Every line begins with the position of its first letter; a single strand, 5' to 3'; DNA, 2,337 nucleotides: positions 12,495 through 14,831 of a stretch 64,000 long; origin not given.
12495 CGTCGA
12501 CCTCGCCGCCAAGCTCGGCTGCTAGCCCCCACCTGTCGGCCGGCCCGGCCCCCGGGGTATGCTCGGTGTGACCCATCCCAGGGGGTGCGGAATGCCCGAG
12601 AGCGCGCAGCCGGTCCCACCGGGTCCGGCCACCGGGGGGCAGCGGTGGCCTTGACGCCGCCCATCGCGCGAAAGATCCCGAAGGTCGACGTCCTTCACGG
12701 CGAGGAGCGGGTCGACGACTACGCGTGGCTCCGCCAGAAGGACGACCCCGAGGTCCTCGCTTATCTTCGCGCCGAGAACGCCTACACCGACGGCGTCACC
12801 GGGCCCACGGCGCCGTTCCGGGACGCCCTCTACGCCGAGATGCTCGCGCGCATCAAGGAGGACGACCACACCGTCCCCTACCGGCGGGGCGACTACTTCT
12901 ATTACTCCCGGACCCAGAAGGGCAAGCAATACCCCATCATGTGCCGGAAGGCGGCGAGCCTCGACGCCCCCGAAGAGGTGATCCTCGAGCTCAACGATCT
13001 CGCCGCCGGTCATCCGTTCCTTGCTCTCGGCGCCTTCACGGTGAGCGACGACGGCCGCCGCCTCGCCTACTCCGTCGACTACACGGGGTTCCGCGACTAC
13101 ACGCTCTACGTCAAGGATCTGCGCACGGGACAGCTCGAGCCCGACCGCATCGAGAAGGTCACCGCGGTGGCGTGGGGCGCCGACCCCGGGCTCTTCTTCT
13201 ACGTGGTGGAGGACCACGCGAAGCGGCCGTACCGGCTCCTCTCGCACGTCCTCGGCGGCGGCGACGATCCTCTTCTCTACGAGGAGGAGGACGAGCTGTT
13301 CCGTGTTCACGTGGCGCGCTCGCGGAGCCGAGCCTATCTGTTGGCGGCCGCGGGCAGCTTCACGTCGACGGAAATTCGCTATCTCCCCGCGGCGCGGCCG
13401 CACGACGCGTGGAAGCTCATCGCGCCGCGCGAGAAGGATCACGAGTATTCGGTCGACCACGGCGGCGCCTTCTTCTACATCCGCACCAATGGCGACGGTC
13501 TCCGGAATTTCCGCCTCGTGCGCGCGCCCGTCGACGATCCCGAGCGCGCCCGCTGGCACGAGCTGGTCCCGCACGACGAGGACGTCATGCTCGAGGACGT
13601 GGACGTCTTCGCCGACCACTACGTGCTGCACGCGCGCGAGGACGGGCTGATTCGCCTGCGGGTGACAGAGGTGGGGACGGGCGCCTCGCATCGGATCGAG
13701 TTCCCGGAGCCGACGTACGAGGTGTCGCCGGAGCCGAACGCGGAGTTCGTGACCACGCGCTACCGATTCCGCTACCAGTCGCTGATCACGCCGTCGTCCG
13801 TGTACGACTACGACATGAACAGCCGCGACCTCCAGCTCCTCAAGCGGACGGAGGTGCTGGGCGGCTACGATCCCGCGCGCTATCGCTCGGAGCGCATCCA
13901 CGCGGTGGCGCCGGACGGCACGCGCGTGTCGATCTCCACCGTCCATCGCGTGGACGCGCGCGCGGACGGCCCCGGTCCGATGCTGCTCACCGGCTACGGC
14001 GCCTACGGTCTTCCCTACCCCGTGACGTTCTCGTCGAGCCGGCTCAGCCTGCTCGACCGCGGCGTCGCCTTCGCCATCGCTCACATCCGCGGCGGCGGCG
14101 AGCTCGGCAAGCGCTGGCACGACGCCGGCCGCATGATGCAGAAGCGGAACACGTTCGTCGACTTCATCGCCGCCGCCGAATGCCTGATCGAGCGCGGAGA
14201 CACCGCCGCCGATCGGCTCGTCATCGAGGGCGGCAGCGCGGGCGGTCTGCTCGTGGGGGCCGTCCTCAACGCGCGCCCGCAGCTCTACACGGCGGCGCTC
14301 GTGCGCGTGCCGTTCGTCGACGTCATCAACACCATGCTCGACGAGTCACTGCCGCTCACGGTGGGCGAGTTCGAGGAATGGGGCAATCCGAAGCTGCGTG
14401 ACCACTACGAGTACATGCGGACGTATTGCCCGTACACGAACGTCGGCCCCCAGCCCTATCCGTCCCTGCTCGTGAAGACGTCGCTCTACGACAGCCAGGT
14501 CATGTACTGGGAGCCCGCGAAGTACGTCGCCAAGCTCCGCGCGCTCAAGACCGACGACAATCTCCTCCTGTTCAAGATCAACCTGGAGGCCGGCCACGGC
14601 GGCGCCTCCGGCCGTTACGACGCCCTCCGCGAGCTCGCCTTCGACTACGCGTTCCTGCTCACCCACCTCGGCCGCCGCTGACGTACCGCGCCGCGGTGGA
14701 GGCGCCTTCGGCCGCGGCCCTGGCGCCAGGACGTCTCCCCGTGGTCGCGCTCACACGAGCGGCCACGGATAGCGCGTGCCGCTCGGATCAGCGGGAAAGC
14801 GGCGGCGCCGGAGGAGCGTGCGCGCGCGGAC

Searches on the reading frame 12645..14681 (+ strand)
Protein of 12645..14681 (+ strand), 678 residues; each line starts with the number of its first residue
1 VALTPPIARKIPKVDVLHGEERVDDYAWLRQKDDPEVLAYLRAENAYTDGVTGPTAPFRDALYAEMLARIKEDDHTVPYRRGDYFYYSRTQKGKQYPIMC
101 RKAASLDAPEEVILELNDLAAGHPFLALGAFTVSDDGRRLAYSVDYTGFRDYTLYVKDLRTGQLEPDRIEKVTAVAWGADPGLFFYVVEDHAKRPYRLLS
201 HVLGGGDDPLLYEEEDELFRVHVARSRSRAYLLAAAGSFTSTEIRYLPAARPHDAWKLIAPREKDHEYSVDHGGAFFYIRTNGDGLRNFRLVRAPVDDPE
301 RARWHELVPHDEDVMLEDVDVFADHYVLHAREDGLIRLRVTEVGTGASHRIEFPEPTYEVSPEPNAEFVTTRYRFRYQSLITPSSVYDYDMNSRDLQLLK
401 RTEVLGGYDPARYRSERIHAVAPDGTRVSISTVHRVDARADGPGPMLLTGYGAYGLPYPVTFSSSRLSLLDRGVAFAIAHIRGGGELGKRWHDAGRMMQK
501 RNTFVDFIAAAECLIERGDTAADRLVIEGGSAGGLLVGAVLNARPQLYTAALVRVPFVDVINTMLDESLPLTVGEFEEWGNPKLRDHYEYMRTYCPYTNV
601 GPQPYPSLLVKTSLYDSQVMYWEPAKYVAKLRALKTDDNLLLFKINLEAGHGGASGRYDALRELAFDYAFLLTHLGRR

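Call 95: search_protein_families(library=pfam, proteins=[window:12645-14681:+], max_evalue=0.0001)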
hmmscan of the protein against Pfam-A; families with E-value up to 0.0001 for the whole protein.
window:12645-14681:+ (678 aa): 2 families
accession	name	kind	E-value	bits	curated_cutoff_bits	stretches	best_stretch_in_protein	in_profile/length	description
PF02897.21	Peptidase_S9_N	-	8.8e-107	357.9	24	1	5-401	1-413/414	Prolyl oligopeptidase, N-terminal beta-propeller domain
PF00326.27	Peptidase_S9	-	6.6e-60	202.7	22.6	1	462-676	3-211/213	Prolyl oligopeptidase family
